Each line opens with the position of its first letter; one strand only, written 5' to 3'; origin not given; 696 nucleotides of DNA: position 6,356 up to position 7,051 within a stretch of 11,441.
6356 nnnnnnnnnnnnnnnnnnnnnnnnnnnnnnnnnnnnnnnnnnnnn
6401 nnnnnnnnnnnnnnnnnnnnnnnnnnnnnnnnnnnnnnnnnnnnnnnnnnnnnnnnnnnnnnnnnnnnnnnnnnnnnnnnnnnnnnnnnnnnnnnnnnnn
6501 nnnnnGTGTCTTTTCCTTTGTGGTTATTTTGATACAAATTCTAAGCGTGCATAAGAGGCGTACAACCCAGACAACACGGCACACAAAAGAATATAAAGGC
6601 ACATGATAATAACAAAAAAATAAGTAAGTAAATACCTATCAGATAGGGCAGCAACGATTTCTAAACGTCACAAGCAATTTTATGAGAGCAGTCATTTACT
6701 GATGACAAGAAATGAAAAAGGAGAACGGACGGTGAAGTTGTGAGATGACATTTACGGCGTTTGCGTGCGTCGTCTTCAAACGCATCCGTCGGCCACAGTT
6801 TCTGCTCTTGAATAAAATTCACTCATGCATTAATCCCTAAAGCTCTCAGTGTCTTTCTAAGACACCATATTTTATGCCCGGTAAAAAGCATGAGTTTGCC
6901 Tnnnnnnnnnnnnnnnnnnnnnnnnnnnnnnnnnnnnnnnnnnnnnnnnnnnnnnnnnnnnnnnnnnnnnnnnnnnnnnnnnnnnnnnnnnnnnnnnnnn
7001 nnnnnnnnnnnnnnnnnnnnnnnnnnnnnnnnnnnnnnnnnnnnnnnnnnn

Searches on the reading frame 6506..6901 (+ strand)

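Call 38: search_protein_families(library=pfam, proteins=[L001:4764-5258:-, L001:4229-4732:+], max_evalue=0.01)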
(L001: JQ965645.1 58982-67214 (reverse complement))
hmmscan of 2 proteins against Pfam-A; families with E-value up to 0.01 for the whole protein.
L001:4764-5258:- (164 aa): 2 families
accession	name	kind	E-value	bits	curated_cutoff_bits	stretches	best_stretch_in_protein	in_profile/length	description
PF00583.31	Acetyltransf_1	-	0.00041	21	20.7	1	60-120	31-87/116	Acetyltransferase (GNAT) family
PF13508.13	Acetyltransf_7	-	0.0021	18.9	27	1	71-146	10-82/84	Acetyltransferase (GNAT) domain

L001:4229-4732:+ (167 aa): 0 families

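Call 42: search_dna_similar(query=L001:4764-5258:-, collection=plasmids, mode=protein, rows=spread, max_rows=40)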
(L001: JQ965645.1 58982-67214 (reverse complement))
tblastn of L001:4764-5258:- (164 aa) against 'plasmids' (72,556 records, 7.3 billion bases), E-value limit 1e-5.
Records with a match: 584; places in all: 589; records where one place covers at least 80% of the query: 557.
Best place of each record, by identity: 95-99% 156; 90-95% 4; 80-90% 18; 60-80% 176; <60% 230.
By first word of the organism name: Klebsiella 217; Citrobacter 104; Enterobacter 102; Escherichia 71; Salmonella 63; Cronobacter 5; Serratia 3; Yersinia 3; Proteus 3; Raoultella 2; and 8 more.
By predicted mobility (MOB-suite, as given by PLSDB): non-mobilizable 367; conjugative 158; mobilizable 59.
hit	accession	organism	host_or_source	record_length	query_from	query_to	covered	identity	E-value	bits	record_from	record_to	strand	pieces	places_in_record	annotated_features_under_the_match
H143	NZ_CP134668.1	Enterobacter ludwigii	Homo sapiens,bacteria,rectum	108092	1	164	100%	98.8%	5e-106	338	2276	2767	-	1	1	GNAT family N-acetyltransferase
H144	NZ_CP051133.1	Enterobacter hormaechei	Homo sapiens,cell culture,clinical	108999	1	164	100%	98.2%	1e-105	337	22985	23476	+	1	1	GNAT family N-acetyltransferase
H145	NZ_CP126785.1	Enterobacter hormaechei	Homo sapiens,isolated bacterial ...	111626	1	164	100%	98.2%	1e-105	337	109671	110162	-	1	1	GNAT family N-acetyltransferase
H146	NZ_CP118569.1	Enterobacter hormaechei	Homo sapiens,blood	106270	1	164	100%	98.2%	3e-105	336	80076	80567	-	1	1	GNAT family N-acetyltransferase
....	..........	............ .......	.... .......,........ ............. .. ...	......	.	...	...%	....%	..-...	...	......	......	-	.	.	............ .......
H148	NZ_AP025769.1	Enterobacter hormaechei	Homo sapiens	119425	1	164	100%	98.2%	3e-105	336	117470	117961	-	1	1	GNAT family N-acetyltransferase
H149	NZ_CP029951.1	Salmonella enterica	-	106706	1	164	100%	97.6%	3e-105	336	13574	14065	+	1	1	GNAT family N-acetyltransferase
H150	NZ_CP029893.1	Salmonella enterica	-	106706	1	164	100%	97.6%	3e-105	336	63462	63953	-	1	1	GNAT family N-acetyltransferase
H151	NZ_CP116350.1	Enterobacter ludwigii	strawberry,pure cluture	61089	1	164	100%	97.6%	6e-105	335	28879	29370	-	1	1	GNAT family N-acetyltransferase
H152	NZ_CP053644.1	Enterobacter hormaechei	Homo sapiens,Bronchial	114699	1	164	100%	97.0%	7e-104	332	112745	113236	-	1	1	N-acetyltransferase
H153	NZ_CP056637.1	Citrobacter freundii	culture,Wastewater influent sample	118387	1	164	100%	97.0%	3e-103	330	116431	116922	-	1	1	hypothetical protein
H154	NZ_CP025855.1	Escherichia coli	Homo sapiens,stool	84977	1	164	100%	87.2%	3e-93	302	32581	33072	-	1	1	GNAT family N-acetyltransferase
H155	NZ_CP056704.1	Klebsiella grimontii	culture,Freshwater sample from ...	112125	1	164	100%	73.2%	6e-78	258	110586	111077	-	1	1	GNAT family N-acetyltransferase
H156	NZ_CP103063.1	Klebsiella pneumoniae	cell culture,urine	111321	1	164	100%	72.0%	2e-76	254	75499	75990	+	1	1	GNAT family N-acetyltransferase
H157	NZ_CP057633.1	Citrobacter sp. RHB20-C15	culture,Pooled cattle faecal samples ...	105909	1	164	100%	68.3%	2e-76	254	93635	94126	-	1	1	GNAT family N-acetyltransferase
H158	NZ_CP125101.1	Klebsiella pneumoniae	-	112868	1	164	100%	67.7%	5e-71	238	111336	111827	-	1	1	GNAT family N-acetyltransferase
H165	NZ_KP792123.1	Escherichia coli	-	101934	1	143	87%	72.1%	2e-57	199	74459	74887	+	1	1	none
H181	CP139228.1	Klebsiella pneumoniae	Homo sapiens,respiratory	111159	1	40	24%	62.5%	9e-8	57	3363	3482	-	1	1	none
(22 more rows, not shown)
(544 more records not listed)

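Call 43: get_annotated_region(hit=H155, flank=1500)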
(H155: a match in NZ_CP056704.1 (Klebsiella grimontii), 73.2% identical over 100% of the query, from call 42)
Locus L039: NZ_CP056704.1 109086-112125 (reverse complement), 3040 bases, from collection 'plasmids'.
description: Klebsiella grimontii strain RHBSTW-00577 plasmid pRHBSTW-00577_4, complete sequence
organism: Klebsiella grimontii (NCBI taxid 2058152)
taxonomy: Bacteria; Pseudomonadota; Gammaproteobacteria; Enterobacterales; Enterobacteriaceae; Klebsiella; Klebsiella grimontii
host: -; source: culture,Freshwater sample from downstream of wastewater treatment plant; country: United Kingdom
typing (MOB-suite, as given by PLSDB): non-mobilizable; replicon IncFIB
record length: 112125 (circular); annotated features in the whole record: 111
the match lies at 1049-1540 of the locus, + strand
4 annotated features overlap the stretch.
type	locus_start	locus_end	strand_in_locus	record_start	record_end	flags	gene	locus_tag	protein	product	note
CDS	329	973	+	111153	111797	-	-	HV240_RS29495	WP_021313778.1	hypothetical protein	-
CDS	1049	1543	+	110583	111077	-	-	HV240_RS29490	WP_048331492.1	GNAT family N-acetyltransferase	-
CDS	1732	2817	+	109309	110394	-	-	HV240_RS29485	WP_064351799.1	metallophosphoesterase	-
CDS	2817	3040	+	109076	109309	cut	-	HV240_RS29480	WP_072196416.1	hypothetical protein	-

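Call 44: get_annotated_region(hit=H156, flank=1500)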
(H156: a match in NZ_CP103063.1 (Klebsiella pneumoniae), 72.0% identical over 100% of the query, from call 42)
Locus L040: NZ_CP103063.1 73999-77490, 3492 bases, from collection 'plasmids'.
description: Klebsiella pneumoniae strain S1 plasmid pKPS11, complete sequence
organism: Klebsiella pneumoniae (NCBI taxid 573)
taxonomy: Bacteria; Pseudomonadota; Gammaproteobacteria; Enterobacterales; Enterobacteriaceae; Klebsiella; Klebsiella pneumoniae
host: -; source: cell culture,urine; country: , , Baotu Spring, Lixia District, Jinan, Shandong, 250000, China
typing (MOB-suite, as given by PLSDB): non-mobilizable; replicon IncFIB
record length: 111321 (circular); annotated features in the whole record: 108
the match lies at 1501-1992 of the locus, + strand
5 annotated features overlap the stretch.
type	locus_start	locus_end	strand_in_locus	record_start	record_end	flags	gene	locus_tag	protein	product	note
CDS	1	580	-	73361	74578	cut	-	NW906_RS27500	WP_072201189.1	RepB family plasmid replication initiator protein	GO:0006270 - DNA replication initiation [Evidence IEA]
CDS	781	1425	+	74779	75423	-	-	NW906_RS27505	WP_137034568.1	hypothetical protein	-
CDS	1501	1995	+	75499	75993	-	-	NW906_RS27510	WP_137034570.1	GNAT family N-acetyltransferase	-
CDS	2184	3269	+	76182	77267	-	-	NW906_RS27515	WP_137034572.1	metallophosphoesterase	-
CDS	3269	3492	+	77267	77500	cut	-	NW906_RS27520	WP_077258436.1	hypothetical protein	-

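Call 45: get_annotated_region(hit=H157, flank=1500)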
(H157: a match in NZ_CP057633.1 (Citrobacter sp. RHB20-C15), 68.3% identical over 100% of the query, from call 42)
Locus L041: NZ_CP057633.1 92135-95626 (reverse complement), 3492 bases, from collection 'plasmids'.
description: Citrobacter sp. RHB20-C15 plasmid pRHB20-C15_2, complete sequence
organism: Citrobacter sp. RHB20-C15 (NCBI taxid 2742620)
taxonomy: Bacteria; Pseudomonadota; Gammaproteobacteria; Enterobacterales; Enterobacteriaceae; Citrobacter; Citrobacter sp. RHB20-C15
host: -; source: culture,Pooled cattle faecal samples collected from floor of farm; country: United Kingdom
typing (MOB-suite, as given by PLSDB): non-mobilizable; replicon IncFIB
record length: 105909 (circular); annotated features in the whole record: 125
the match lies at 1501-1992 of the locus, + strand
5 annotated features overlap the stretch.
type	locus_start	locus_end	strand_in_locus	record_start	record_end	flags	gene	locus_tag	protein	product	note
CDS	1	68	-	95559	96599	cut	repA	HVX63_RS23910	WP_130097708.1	replication protein RepA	-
CDS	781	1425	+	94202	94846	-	-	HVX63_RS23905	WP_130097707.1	hypothetical protein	-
CDS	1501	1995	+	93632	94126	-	-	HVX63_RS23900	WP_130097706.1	GNAT family N-acetyltransferase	-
CDS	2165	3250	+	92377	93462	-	-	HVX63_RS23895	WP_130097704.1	metallophosphoesterase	-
CDS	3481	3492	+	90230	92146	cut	-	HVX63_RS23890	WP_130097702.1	AAA family ATPase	GO:0006302 - double-strand break repair [Evidence IEA]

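Call 46: get_annotated_region(hit=H158, flank=1500)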
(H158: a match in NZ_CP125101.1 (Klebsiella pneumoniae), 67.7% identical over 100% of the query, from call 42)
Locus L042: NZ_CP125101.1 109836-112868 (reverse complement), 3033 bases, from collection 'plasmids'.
description: Klebsiella pneumoniae strain 303 plasmid unnamed2, complete sequence
organism: Klebsiella pneumoniae (NCBI taxid 573)
taxonomy: Bacteria; Pseudomonadota; Gammaproteobacteria; Enterobacterales; Enterobacteriaceae; Klebsiella; Klebsiella pneumoniae
host: -; source: -; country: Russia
typing (MOB-suite, as given by PLSDB): non-mobilizable; replicon IncFIB
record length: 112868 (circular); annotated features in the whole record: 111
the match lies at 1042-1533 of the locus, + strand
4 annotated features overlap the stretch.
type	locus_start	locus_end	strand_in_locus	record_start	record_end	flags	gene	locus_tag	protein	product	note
CDS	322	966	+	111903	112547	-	-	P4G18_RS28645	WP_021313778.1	hypothetical protein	-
CDS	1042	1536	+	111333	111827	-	-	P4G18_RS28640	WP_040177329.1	GNAT family N-acetyltransferase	-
CDS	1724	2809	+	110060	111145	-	-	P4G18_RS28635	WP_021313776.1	metallophosphoesterase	-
CDS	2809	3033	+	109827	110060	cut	-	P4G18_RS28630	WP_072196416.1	hypothetical protein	-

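Call 47: get_annotated_region(hit=H165, flank=1500)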
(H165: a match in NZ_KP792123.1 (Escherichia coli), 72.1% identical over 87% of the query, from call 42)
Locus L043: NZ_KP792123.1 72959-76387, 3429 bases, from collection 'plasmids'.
description: Escherichia coli strain MG1655 YFP plasmid ESBL242, complete sequence
organism: Escherichia coli (NCBI taxid 562)
taxonomy: Bacteria; Pseudomonadota; Gammaproteobacteria; Enterobacterales; Enterobacteriaceae; Escherichia; Escherichia coli
host: -; source: -; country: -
typing (MOB-suite, as given by PLSDB): non-mobilizable; replicon IncFIB
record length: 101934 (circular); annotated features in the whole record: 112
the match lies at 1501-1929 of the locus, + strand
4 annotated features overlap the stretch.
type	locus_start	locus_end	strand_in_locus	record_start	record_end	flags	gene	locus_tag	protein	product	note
CDS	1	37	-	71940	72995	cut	repA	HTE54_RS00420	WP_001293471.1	replication protein RepA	-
CDS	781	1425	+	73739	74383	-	-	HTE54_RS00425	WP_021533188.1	hypothetical protein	-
CDS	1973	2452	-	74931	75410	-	-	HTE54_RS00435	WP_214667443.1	hypothetical protein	-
CDS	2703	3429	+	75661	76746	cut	-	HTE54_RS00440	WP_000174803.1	metallophosphoesterase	-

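Call 48: get_annotated_region(hit=H181, flank=1500)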
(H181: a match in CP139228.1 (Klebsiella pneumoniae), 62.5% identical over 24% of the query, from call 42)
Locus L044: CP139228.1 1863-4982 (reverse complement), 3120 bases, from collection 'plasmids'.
description: Klebsiella pneumoniae strain ARLG-4720 plasmid pARLG-4720-3, complete sequence
organism: Klebsiella pneumoniae (NCBI taxid 573)
taxonomy: Bacteria; Pseudomonadota; Gammaproteobacteria; Enterobacterales; Enterobacteriaceae; Klebsiella; Klebsiella pneumoniae
host: -; source: Homo sapiens,respiratory; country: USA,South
typing (MOB-suite, as given by PLSDB): non-mobilizable; replicon IncFIB
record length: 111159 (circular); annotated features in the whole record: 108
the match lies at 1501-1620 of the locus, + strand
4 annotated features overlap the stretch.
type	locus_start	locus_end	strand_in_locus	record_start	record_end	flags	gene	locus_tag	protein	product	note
CDS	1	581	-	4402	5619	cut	-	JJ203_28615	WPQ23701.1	RepB family plasmid replication initiator protein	-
CDS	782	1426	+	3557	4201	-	-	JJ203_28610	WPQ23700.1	hypothetical protein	-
CDS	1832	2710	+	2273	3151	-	-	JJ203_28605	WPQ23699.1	hypothetical protein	-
CDS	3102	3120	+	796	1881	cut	-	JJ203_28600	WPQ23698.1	metallophosphoesterase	-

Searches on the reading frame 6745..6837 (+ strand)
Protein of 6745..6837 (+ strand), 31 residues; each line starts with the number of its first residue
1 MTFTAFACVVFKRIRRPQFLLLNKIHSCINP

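Call 38: search_protein_families(library=pfam, proteins=[window:6745-6837:+], max_evalue=0.01)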
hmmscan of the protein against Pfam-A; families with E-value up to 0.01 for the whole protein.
seq(31 aa): 0 families
